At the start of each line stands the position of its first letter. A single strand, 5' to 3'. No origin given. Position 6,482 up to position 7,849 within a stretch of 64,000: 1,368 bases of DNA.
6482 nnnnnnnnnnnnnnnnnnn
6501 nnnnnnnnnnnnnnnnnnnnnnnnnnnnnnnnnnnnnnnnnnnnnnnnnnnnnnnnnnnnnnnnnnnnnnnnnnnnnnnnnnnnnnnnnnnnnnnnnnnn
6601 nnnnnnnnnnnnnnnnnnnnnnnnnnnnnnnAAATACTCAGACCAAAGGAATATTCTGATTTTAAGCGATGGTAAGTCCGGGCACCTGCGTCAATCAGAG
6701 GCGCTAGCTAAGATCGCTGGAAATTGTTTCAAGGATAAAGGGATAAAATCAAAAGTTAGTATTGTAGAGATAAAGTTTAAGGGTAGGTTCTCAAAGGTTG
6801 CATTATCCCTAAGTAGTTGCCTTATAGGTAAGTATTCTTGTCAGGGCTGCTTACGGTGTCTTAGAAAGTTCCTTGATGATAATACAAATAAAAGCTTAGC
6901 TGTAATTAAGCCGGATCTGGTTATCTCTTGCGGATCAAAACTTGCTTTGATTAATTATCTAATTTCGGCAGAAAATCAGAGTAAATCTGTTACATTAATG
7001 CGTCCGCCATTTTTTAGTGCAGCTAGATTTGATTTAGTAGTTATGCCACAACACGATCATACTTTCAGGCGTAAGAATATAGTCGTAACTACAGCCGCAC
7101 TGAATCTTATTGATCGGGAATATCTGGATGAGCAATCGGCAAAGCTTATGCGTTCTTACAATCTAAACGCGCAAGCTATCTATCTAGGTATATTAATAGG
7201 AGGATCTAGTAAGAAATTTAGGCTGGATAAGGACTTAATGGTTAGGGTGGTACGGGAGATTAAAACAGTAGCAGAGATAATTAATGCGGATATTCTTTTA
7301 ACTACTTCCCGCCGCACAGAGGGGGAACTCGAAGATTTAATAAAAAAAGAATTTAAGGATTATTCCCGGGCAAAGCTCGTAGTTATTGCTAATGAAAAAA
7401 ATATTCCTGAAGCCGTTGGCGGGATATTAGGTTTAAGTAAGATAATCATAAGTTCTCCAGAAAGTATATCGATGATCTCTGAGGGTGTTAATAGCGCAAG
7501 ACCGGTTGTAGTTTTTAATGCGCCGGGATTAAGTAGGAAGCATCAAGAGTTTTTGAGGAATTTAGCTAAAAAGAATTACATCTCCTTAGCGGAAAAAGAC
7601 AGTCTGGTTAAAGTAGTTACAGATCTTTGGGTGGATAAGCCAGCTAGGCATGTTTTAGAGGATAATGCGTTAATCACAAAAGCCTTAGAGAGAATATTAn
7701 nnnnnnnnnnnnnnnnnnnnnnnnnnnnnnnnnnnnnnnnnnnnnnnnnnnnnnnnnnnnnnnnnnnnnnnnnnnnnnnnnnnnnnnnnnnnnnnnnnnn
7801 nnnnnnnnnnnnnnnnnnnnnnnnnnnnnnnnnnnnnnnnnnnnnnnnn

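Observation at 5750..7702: LpxL-type lipid A acyltransferase fused to an Elm1/DUF1022-like domain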

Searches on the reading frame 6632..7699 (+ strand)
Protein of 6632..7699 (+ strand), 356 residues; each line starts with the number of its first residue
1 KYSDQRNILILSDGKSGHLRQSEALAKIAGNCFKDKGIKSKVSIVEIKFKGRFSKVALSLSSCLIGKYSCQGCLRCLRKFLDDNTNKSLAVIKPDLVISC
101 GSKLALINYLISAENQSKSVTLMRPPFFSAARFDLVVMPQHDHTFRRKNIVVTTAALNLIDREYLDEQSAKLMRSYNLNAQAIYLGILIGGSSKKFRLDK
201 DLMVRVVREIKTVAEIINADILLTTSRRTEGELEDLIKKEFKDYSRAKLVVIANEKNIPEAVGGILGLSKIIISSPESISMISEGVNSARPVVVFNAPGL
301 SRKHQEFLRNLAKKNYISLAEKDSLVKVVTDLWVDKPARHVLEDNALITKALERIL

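Call 11: search_solved_structures(query=window:6650-7699:+, max_evalue=1)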
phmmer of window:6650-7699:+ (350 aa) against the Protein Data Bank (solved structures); distinct sequences matched with E-value up to 1: 1.
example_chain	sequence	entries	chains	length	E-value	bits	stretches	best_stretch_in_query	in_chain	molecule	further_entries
9umm_A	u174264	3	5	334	0.82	12.3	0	235-312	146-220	GcKIF5A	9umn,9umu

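Call 26: search_protein_representatives(protein=window:6632-7699:+)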
Query: 356 residues. Proteins with E-value up to 0.001 (for the whole library): 2211; up to 1e-10: 927; up to 1e-30: 233. The best 150 are listed.
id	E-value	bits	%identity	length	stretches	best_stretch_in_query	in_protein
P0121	5.4e-96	338.2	45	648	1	1-356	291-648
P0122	6.4e-96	337.9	47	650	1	1-355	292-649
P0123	6.2e-95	334.7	46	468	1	1-353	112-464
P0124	3.6e-91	322.3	45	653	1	1-356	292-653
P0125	3.1e-90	319.2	44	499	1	1-354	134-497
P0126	1.1e-89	317.4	45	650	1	1-351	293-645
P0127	4.7e-89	315.4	48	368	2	130-356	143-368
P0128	1.4e-86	307.3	49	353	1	1-321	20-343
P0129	7.4e-85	301.6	47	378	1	1-356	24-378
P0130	4.7e-83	295.7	45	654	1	1-356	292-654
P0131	4.7e-82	292.4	44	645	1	1-355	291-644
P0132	8.5e-82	291.5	44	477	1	1-356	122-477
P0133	9.3e-82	291.4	44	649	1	1-356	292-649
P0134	1.0e-81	291.3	42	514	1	1-356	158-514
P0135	2.0e-81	290.3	45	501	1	1-355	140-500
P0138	2.3e-78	280.3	41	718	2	6-356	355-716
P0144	1.6e-73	264.3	42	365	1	7-356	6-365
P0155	1.7e-68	247.8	40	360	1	5-356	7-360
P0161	3.4e-65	237.0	40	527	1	6-356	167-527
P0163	3.3e-64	233.7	38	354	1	6-356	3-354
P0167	2.4e-63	230.9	39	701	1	2-355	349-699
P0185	6.4e-59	216.4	34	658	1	1-355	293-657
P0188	1.8e-58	214.9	39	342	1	6-356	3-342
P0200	3.3e-54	200.9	37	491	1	3-338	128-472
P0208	1.9e-52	195.1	35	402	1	1-355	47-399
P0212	6.4e-52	193.4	33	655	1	2-353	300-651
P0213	2.5e-51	191.4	35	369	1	6-355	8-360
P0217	1.2e-50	189.2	34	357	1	7-356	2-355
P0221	3.7e-50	187.6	38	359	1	9-355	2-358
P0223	1.4e-49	185.7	35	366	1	7-353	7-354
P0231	5.6e-49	183.7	37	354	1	9-334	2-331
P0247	9.5e-47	176.4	32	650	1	3-322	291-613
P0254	2.4e-45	171.8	32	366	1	1-321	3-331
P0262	7.2e-44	166.9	34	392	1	1-320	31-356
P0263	8.2e-44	166.7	32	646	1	5-356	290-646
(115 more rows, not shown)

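Call 29: list_cluster_members(proteins=[P0144, P0155, P0163, P0188, P0213, P0217, P0221, P0223, P0231, P0254])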
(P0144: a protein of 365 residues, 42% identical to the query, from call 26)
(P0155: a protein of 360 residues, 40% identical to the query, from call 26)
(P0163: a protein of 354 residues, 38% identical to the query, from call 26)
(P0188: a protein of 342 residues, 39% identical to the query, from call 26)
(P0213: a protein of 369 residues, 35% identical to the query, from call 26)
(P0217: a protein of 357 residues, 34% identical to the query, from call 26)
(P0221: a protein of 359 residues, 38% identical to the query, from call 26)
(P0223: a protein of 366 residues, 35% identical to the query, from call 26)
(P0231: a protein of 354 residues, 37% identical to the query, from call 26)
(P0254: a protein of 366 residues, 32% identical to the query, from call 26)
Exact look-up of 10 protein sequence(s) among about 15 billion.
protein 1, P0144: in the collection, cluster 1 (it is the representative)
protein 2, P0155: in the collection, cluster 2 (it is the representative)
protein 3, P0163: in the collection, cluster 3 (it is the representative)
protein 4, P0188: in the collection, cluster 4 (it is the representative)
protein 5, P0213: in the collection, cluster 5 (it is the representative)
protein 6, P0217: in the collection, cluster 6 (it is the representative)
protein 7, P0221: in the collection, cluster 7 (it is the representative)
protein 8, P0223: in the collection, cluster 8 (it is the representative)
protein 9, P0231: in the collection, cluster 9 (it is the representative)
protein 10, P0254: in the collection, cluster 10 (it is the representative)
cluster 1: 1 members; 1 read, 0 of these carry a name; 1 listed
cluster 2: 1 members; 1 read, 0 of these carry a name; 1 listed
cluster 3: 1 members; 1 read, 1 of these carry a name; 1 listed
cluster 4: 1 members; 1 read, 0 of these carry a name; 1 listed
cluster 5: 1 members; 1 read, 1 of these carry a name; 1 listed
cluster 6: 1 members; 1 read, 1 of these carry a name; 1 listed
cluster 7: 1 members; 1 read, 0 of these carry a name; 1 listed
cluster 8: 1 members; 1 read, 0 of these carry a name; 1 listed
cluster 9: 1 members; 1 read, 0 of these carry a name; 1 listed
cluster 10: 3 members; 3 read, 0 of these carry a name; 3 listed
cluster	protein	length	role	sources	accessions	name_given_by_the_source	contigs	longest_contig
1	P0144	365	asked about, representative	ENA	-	-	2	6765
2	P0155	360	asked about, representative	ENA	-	-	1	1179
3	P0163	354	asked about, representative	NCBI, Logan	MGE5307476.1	MAG: ELM1/GtrOC1 family putative glycosyltransferase [Deltaproteobacteria bacterium]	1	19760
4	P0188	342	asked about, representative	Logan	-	-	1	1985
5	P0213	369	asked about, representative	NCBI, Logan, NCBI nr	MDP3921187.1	MAG: ELM1/GtrOC1 family putative glycosyltransferase [Candidatus Omnitrophota bacterium] | ELM1/GtrOC1 family putative glycosyltransferase [Candidatus Omnitrophota bacterium]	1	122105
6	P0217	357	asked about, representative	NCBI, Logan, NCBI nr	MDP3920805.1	MAG: ELM1/GtrOC1 family putative glycosyltransferase [Candidatus Omnitrophota bacterium] | ELM1/GtrOC1 family putative glycosyltransferase [Candidatus Omnitrophota bacterium]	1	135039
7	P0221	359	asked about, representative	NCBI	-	-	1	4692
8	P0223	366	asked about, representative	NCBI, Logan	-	-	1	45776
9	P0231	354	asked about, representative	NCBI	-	-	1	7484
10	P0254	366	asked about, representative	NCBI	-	-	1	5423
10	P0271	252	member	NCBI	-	-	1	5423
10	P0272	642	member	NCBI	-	-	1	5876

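Call 40: find_related_loci(query=A2, collection=genome_contigs, flank=6000)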
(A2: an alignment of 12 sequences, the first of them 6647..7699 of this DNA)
Query A2 (351 aa) in genome_contigs; peptide patterns used: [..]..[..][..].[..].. (x = any residue, [..] = any of these).
470 stretches matched a pattern; 442 encode a relative of the query (tblastn E <= 1e-3); the best 80 are kept; 80 distinct loci.
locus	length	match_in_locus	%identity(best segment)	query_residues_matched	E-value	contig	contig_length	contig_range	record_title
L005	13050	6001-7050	56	1-350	1e-133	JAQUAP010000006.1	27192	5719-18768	MAG: Candidatus Omnitrophota bacterium isolate STC_87 NODE_3608_length_27192_cov_3.505265_Sandtown_C, whole genome shotg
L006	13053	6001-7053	59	1-351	1e-133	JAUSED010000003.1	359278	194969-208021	MAG: Candidatus Omnitrophota bacterium isolate E14_maxbin.165 E14_k141_1203418, whole genome shotgun sequence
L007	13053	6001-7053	60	1-351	1e-131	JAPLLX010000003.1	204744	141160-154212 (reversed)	MAG: Candidatus Omnitrophota bacterium isolate LacPavin_0920_WC90_MAG_43_22 LacPavin_0920_WC90_scaffold_289977, whole ge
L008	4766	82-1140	56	1-351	4e-129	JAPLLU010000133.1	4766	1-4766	MAG: Candidatus Omnitrophota bacterium isolate LacPavin_0920_SED5_MAG_40_17 LacPavin_0920_SED5_scaffold_2595784, whole g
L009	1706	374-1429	54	1-351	2e-137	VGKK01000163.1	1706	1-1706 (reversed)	MAG: Candidatus Omnitrophota bacterium isolate M_DeepCast_400m_m2_183 M_DeepCast_400m_m2_183_Ga0194112_10185551, whole g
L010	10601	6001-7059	55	1-351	3e-127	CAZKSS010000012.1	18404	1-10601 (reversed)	MAG TPA_asm: uncultured Planctomycetales bacterium isolate SRP098346_co1_421 genome assembly, contig: NODE_3033_length_1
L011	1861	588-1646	54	1-351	1e-134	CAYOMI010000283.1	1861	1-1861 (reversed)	MAG TPA_asm: uncultured Planctomycetales bacterium isolate SRP098346_co1_93 genome assembly, contig: NODE_119694_length_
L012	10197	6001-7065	54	1-351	5e-125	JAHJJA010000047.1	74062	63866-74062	MAG: Candidatus Omnitrophota bacterium isolate Modern_marine_rock_biofilm.mb.15 Modern_marine_rock.mb.15_k141_271485, wh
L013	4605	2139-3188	53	1-351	1e-124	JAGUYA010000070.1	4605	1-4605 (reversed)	MAG: Candidatus Omnitrophota bacterium isolate DeMMO4_14 c_000000013876, whole genome shotgun sequence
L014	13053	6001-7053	54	1-351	1e-122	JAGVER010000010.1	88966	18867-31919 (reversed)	MAG: Candidatus Omnitrophota bacterium isolate DeMMO2_49 c_000000056437, whole genome shotgun sequence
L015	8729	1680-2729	53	1-351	1e-121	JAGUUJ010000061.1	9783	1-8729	MAG: Candidatus Omnitrophota bacterium isolate DeMMO5_9 c_000000011328, whole genome shotgun sequence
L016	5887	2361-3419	54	1-351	3e-121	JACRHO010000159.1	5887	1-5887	MAG: Candidatus Omnitrophota bacterium isolate NC_groundwater_1779_Pr3_B-0.1um_42_17 SR-2_scaffold_141_3921692, whole ge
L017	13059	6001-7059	54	1-351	3e-121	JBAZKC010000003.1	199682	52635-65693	MAG: Candidatus Omnitrophota bacterium isolate SO_2017_LW4_134 scaffold_209_c1_LW137-91_2017, whole genome shotgun seque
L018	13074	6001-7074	52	1-351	2e-120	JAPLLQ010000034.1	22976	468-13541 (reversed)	MAG: Candidatus Omnitrophota bacterium isolate LacPavin_0419_WC90_MAG_41_7 LacPavin_0419_WC90_scaffold_312732, whole gen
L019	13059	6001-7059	54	1-351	9e-120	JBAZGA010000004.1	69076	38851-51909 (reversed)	MAG: Candidatus Omnitrophota bacterium isolate SO_2017_LW3_33 NODE_792_length_69076_cov_1.218944_LW162_2017, whole genom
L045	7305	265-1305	47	12-351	4e-106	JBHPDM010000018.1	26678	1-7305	Candidatus Omnitrophota bacterium isolate SAG AM-311-A19 NODE_18_length_26678_cov_31.315028, whole genome shotgun sequen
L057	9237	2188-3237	48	2-351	1e-102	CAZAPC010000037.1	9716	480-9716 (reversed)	MAG TPA_asm: uncultured Planctomycetales bacterium isolate SRP098346_co1_103 genome assembly, contig: NODE_9123_length_9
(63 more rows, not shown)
